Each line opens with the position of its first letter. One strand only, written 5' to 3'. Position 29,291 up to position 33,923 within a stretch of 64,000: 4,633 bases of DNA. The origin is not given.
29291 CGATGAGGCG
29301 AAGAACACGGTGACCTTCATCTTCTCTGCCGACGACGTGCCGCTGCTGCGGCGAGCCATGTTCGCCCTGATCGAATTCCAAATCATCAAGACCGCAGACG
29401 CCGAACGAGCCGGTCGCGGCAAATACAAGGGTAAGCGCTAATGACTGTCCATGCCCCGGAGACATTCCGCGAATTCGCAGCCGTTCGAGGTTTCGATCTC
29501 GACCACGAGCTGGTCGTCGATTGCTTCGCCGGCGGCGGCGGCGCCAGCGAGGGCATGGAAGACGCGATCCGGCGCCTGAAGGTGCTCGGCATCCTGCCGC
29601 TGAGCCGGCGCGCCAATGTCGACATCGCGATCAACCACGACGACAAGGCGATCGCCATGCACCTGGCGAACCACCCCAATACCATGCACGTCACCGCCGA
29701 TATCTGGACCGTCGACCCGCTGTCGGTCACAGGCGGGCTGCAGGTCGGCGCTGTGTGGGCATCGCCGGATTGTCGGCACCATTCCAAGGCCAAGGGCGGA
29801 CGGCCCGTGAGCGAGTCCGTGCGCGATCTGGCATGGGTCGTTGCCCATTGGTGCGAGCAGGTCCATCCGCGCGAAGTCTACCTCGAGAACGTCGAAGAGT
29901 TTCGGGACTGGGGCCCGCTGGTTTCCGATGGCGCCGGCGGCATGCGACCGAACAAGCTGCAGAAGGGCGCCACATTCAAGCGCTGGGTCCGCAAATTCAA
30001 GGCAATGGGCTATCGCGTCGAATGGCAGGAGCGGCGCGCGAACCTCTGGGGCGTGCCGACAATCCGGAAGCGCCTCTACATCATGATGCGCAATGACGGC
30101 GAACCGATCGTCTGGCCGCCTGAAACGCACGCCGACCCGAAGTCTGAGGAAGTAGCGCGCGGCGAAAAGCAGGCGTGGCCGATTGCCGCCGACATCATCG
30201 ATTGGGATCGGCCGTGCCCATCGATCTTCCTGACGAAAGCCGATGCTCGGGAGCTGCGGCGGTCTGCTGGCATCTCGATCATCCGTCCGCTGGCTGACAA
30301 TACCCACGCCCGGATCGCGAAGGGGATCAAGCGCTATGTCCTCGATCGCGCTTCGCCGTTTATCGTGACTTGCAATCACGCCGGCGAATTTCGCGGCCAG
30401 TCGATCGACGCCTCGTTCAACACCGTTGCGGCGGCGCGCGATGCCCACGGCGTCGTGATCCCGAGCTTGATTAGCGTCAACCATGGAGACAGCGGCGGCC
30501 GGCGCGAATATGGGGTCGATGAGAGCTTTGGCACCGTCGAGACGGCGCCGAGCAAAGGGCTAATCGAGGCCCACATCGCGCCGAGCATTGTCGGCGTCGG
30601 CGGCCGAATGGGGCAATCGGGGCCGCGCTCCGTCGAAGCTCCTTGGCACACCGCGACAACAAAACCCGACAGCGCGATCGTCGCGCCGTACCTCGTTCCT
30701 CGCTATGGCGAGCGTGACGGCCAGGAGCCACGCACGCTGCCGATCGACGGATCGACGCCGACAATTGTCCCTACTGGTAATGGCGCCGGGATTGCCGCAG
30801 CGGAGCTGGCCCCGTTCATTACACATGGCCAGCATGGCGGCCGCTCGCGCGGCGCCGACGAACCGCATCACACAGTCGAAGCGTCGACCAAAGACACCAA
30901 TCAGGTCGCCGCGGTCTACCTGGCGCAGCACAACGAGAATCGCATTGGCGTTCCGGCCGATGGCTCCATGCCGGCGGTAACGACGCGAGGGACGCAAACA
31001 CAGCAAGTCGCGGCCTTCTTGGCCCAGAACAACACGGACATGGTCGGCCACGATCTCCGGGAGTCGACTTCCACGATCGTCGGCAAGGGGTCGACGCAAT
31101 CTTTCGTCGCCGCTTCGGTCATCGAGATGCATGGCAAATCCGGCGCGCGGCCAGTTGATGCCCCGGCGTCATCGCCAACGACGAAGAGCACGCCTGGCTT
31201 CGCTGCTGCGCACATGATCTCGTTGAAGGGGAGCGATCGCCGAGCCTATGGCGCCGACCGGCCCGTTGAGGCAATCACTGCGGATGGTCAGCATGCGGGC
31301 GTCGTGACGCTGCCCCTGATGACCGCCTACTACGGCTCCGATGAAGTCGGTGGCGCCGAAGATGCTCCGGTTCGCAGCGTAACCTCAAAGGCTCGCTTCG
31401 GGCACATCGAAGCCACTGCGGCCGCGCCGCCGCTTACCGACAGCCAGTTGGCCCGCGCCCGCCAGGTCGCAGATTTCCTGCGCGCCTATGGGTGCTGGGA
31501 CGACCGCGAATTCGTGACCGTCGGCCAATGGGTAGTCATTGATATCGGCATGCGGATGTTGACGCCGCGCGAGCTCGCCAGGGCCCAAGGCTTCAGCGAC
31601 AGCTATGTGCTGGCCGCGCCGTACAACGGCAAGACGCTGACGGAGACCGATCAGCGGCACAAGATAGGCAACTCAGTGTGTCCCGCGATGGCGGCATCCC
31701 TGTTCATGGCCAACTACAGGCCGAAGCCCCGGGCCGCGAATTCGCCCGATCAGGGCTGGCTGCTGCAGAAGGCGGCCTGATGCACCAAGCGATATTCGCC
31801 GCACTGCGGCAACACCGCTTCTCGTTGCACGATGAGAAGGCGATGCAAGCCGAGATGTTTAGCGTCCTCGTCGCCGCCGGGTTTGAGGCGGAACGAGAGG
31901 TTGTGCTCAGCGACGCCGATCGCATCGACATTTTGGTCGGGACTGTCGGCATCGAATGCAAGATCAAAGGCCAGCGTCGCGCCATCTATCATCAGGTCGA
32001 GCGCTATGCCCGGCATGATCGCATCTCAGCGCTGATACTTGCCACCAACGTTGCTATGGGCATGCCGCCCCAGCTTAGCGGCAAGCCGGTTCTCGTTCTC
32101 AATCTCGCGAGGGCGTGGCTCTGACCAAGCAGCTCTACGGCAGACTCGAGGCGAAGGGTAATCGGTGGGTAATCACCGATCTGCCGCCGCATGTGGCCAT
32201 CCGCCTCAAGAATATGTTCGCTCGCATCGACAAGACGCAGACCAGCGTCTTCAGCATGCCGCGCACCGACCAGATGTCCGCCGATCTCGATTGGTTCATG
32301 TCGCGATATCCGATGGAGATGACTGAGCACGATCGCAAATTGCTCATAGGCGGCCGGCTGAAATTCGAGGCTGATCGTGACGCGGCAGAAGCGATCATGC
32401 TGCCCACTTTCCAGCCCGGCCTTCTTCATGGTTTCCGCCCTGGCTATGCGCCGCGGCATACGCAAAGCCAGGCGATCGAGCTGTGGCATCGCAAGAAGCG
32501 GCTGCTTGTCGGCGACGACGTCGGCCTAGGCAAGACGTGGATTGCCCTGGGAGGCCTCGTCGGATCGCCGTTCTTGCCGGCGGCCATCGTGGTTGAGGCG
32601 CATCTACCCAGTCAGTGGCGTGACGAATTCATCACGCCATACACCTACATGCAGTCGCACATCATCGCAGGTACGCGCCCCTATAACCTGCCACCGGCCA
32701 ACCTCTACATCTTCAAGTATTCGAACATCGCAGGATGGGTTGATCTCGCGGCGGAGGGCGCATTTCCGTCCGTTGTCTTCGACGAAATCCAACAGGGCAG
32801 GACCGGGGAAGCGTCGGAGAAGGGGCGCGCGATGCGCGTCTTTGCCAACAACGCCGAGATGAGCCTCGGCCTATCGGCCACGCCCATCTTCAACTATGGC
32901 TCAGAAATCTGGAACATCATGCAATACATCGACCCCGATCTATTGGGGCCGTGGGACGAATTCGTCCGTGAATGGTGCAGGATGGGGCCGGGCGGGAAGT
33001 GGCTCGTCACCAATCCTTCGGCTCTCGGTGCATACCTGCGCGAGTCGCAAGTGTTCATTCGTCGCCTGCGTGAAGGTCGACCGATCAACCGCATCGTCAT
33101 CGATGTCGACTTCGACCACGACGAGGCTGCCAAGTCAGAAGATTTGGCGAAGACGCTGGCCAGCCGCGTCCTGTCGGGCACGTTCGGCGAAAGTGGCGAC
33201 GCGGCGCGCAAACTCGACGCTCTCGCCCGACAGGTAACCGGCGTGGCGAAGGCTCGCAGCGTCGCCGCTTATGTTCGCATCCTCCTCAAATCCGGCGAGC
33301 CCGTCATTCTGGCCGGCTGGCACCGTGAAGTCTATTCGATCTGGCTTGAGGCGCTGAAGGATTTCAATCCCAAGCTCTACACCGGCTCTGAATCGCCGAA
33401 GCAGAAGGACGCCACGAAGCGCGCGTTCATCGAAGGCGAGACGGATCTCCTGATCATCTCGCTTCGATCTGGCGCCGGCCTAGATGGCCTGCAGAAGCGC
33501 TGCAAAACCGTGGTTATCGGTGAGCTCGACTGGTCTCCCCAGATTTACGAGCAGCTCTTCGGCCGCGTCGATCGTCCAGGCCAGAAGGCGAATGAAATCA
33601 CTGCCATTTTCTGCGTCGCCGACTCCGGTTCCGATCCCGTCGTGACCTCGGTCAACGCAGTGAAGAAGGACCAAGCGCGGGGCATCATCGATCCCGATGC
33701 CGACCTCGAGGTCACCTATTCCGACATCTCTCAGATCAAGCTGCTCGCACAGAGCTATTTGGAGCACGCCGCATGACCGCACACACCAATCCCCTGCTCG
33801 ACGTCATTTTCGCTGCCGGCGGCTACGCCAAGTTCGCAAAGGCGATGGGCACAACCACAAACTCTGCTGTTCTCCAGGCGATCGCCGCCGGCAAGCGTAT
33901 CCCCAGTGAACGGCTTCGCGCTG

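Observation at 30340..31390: C5-cytosine MTase variable region holds about 10 tandem 30-38 aa repeat units, possibly a multispecific MTase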

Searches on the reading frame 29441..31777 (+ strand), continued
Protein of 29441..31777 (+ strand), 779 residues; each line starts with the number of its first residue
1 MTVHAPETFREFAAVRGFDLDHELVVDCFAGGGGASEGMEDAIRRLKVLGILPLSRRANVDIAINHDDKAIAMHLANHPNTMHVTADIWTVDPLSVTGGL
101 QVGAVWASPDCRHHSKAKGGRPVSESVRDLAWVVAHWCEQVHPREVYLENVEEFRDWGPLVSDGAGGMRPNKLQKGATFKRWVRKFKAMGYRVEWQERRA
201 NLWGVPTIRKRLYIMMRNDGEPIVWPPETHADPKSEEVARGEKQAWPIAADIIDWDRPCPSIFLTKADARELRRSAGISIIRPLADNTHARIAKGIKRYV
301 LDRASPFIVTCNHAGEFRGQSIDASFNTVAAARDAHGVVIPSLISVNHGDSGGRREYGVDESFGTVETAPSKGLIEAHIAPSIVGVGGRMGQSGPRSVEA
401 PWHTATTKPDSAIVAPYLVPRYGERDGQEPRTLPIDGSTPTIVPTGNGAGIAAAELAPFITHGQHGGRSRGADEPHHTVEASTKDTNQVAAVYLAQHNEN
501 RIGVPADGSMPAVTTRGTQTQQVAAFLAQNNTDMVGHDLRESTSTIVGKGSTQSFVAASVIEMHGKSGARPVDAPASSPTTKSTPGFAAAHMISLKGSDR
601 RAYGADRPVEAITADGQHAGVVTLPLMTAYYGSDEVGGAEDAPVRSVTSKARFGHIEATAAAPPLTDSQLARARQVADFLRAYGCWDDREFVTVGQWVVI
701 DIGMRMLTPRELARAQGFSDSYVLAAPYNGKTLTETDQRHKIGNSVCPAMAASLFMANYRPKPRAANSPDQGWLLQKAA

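Call 94: fold_search(model_id=the predicted structure, library=pdb)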
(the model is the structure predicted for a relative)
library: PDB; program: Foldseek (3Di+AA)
matches with E <= 10: 980; with E <= 0.001: 203
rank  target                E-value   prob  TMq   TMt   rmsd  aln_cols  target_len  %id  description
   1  9v36_A                6.1e-15  1.00  0.41  0.26  23.2       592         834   18  Human DNMT1 (aa 698-1616) bound to hemimethylated dsDNA and Inhibitor DMI26 (released 2026-03-18)
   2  9v4p_A                5.6e-14  1.00  0.43  0.30  18.2       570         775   18  Cryo-EM structure of A. thaliana MET1(610-1534) bound covalently to a hemi-mCpG DNA (released 2025-11-26)
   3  9k2w_B                6.0e-14  1.00  0.41  0.22  19.8       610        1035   17  Cryo-EM structure of USP7:DNMT1 complex; closed conformation (released 2025-06-25)
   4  7sfg_A                1.1e-13  1.00  0.44  0.29  20.7       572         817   18  Human DNMT1(729-1600) Bound to Zebularine-Containing 12mer dsDNA and Cofactor SAM (released 2022-03-30)
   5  9v4o                  1.4e-13  1.00  0.39  0.20  18.1       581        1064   17  Cryo-EM structure of A. thaliana MET1 with bound SAH (released 2025-11-26)
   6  9k2x_B                1.5e-13  1.00  0.41  0.22  20.3       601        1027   16  Cryo-EM structure of USP7:DNMT1 complex; open conformation (released 2025-06-25)
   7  7xib_A                2.4e-13  1.00  0.43  0.28  19.2       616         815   17  Cryo-EM structure of human DNMT1 (aa:351-1616) in complex with ubiquitinated H3 and hemimethylated DNA analog (CXXC-di (released 2022-11-30)
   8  5gut                  2.6e-13  1.00  0.42  0.29  20.1       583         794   17  The crystal structure of mouse DNMT1 (731-1602) mutant - N1248A (released 2017-09-06)
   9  9m5u_A                2.9e-13  1.00  0.44  0.30  18.4       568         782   17  Cryo-EM structure of Arabidopsis thaliana MET1 (aa:621-1534) in complex with hemimethylated DNA analog (released 2025-08-20)
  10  5guv                  3.3e-13  1.00  0.42  0.28  20.0       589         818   16  The crystal structure of mouse DNMT1 (731-1602) mutant - R1279D (released 2017-08-30)
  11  8xqc_A                4.4e-13  1.00  0.44  0.28  20.4       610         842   16  Cryo-EM structure of human DNMT1 (aa:351-1616) in complex with ubiquitinated PAF15 and hemimethylated DNA analog (released 2025-01-15)
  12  4yoc_A                5.2e-13  1.00  0.42  0.26  19.6       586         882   16  Crystal Structure of human DNMT1 and USP7/HAUSP complex (released 2015-05-27)
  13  6x9k_A                5.2e-13  1.00  0.41  0.26  20.7       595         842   16  Human DNMT1(729-1600) Bound to Zebularine-Containing 12mer dsDNA and Inhibitor GSK3685032A (released 2021-07-07)
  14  7xi9_A                5.6e-13  1.00  0.43  0.27  19.4       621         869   17  Cryo-EM structure of human DNMT1 (aa:351-1616) in complex with ubiquitinated H3 and hemimethylated DNA analog (CXXC-or (released 2022-11-30)
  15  3pt9                  7.5e-13  1.00  0.42  0.28  19.5       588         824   17  Crystal structure of mouse DNMT1(731-1602) in the free state (released 2010-12-29)
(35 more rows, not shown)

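Call 99: find_related_loci(query=A1, collection=genome_contigs, flank=1500)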
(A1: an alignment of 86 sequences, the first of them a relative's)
Query A1 (779 aa) in genome_contigs; peptide patterns used: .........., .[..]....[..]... (x = any residue, [..] = any of these).
600 stretches matched a pattern (row limit reached: there are more); 540 encode a relative of the query (tblastn E <= 1e-3); the best 80 are kept; 80 distinct loci.
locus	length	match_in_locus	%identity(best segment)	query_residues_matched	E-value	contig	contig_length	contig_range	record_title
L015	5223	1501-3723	56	7-775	0e+0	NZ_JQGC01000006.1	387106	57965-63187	Devosia riboflavina strain IFO13584 contig6, whole genome shotgun sequence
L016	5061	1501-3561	45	24-758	0e+0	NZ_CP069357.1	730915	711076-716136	Microvirga sp. VF16 plasmid pMVF16-3, complete sequence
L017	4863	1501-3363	44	23-770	0e+0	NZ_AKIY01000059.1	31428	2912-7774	Bradyrhizobium sp. YR681 PMI42_contig_193.193, whole genome shotgun sequence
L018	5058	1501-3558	44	24-758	0e+0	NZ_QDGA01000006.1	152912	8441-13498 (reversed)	Microvirga calopogonii strain CCBAU 65841 65841_scaffold6, whole genome shotgun sequence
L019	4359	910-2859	44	24-758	7e-179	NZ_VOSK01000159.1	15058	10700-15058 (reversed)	Microvirga tunisiensis strain Lmie10 NODE_159_length_15058_cov_113.031_ID_22985, whole genome shotgun sequence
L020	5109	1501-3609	39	23-762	1e-153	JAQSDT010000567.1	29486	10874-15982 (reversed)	MAG: bacterium isolate D1-2020 MAG008 NODE_353_length_29486_cov_7.047773, whole genome shotgun sequence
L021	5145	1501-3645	38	24-758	4e-139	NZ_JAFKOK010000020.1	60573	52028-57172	Rhodobacter sp. NTK016B NODE_20_length_60573_cov_75.551274, whole genome shotgun sequence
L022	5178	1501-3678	38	24-760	1e-137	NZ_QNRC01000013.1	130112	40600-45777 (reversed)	Paracoccus siganidrum strain M26 Scaffold13, whole genome shotgun sequence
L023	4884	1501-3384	37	24-750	3e-137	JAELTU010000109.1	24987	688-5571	Rhizobium sp. ASV20 NODE_109_length_24987_cov_15.249839, whole genome shotgun sequence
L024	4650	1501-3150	55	9-775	4e-137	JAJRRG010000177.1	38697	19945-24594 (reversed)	MAG: Alphaproteobacteria bacterium isolate Dive100_bin2.67 k141_486361, whole genome shotgun sequence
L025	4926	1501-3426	38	24-758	2e-136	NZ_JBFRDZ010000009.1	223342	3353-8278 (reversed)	Bosea sp. RAF48 SCAFFOLD_8, whole genome shotgun sequence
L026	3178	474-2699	38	20-676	2e-142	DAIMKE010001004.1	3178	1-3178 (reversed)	MAG TPA_asm: Bradyrhizobium sp. isolate CTOTU4207 NODE_3960_length_3178_cov_2.867115, whole genome shotgun sequence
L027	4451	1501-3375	39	24-758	3e-135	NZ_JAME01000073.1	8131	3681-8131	Roseivivax isoporae LMG 25204 contig73, whole genome shotgun sequence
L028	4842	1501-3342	38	24-750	1e-133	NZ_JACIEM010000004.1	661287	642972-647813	Aurantimonas endophytica strain DSM 103570 Ga0373270_04, whole genome shotgun sequence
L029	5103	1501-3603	38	24-758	2e-134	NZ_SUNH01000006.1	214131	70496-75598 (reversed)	Paracoccus hibiscisoli strain CCTCC AB2016182 Scaffold4_1, whole genome shotgun sequence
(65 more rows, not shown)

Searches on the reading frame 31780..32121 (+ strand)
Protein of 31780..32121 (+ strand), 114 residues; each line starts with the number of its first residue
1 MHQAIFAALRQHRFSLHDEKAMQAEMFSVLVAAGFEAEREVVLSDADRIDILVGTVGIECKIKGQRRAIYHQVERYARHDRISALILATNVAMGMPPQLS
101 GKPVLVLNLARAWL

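Call 5: search_protein_families(library=pfam, proteins=[window:31780-32121:+], max_evalue=0.01)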
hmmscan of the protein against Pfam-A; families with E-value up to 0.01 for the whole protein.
window:31780-32121:+ (114 aa): 0 families

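Call 6: search_protein_families(library=phrogs, proteins=[window:31780-32121:+], max_evalue=0.001)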
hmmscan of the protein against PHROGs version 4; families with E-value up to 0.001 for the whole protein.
window:31780-32121:+ (114 aa): 2 families
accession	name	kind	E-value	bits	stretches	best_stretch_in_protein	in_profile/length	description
phrog_5928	-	unknown function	4.2e-32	111.7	1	3-114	9-124/124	-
phrog_30441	-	unknown function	8.9e-11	42.6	1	3-109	181-292/297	-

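Call 35: search_protein_families(library=pfam, proteins=[window:31780-32121:+], max_evalue=10)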
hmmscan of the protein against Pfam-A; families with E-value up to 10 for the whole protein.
window:31780-32121:+ (114 aa): 2 families
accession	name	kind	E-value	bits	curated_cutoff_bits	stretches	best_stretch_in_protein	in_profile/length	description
PF14281.12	PDDEXK_4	-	0.032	14.6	22.3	1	23-78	57-110/183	PD-(D/E)XK nuclease superfamily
PF22377.2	TarS_C2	-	0.25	11.8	27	1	57-107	4-55/78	TarS C-terminal domain 2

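Call 36: search_protein_families(library=ncbifam, proteins=[window:31780-32121:+], max_evalue=0.1)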
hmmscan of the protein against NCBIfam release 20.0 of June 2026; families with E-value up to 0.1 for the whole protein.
window:31780-32121:+ (114 aa): 0 families

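Call 88: search_solved_structures(query=window:31780-32121:+, max_evalue=10)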
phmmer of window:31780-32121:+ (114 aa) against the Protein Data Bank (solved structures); distinct sequences matched with E-value up to 10: 0.

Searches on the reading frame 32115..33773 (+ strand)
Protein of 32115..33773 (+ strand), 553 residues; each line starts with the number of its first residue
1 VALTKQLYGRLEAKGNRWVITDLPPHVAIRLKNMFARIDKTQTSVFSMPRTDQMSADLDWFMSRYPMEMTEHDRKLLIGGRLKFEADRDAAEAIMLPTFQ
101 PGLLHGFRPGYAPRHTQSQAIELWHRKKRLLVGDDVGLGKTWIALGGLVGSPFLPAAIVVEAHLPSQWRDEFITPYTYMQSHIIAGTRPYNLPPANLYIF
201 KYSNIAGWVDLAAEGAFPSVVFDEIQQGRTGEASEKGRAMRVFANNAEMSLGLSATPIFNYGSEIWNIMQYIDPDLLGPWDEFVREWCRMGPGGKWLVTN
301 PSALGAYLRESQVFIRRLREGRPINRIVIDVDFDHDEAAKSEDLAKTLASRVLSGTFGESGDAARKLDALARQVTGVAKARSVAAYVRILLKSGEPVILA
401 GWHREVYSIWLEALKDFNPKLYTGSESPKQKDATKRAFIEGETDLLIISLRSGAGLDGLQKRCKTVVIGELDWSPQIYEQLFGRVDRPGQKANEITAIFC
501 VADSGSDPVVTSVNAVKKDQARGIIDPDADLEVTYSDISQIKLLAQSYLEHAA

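Call 5: search_protein_families(library=pfam, proteins=[window:32115-33773:+], max_evalue=0.01)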
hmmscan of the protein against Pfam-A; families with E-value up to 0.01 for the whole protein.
window:32115-33773:+ (553 aa): 3 families
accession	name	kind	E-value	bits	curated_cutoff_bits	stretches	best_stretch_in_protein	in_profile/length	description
PF00271.37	Helicase_C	-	3e-06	27.9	23.5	1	392-489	13-110/110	Helicase conserved C-terminal domain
PF00176.29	SNF2-rel_dom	-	8.4e-05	22.2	24.9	1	121-285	15-191/290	SNF2-related domain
PF04851.21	ResIII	-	0.00016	22.1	22.5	1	112-258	3-163/164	Type III restriction enzyme, res subunit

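Call 6: search_protein_families(library=phrogs, proteins=[window:32115-33773:+], max_evalue=0.001)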
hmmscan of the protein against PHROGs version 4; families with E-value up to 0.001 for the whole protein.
window:32115-33773:+ (553 aa): 2 families
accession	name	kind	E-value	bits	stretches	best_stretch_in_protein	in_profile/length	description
phrog_62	-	DNA, RNA and nucleotide metabolism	4.9e-75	254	1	33-550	651-1157/1881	DNA helicase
phrog_23807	-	unknown function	5.2e-09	35.4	1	446-505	591-648/1053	-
